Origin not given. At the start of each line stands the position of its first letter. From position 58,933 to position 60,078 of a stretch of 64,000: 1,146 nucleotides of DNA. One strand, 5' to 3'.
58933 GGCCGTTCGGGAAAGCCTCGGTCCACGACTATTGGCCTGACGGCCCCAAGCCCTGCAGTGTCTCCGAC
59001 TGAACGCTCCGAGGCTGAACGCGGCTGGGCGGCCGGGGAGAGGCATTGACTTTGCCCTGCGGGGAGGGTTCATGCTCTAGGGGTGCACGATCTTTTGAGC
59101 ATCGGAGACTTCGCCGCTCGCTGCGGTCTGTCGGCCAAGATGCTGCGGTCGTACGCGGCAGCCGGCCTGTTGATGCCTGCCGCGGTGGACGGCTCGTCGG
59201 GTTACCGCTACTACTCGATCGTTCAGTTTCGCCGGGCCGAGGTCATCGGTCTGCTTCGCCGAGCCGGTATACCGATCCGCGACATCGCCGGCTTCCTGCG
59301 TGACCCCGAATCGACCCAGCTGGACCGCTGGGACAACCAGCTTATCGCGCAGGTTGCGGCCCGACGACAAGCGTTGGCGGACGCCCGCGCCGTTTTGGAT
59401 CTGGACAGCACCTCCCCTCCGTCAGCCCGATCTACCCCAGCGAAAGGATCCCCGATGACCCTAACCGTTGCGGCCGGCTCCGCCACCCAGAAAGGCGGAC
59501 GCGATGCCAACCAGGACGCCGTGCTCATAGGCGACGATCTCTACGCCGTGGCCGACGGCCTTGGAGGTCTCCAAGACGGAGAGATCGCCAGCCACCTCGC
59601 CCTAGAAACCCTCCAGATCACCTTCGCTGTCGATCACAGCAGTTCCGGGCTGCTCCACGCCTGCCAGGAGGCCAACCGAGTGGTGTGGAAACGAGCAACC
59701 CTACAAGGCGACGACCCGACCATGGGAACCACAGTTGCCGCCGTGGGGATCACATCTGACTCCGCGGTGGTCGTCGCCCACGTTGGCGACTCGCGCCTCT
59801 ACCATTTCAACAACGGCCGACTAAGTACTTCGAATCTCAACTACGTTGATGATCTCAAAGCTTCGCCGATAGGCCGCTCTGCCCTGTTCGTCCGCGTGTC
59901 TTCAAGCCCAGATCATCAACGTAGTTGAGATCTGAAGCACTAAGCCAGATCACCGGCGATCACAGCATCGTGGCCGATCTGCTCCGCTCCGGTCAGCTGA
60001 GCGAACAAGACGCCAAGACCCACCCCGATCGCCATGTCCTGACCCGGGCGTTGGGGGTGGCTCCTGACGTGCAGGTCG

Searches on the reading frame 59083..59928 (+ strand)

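Call 8: search_protein_families(library=pfam, proteins=[window:59083-59928:+], max_evalue=0.01)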
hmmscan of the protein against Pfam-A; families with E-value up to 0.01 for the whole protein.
window:59083-59928:+ (281 aa): 3 families
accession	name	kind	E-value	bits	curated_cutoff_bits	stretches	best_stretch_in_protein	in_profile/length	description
PF00376.29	MerR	-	2.3e-11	43.8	28.2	1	6-44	1-38/38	MerR family regulatory protein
PF13411.12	MerR_1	-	2.4e-09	37.6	21.6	1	6-73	2-67/69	MerR HTH family regulatory protein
PF13672.11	PP2C_2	-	8e-06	26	24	1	141-244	10-124/209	Protein phosphatase 2C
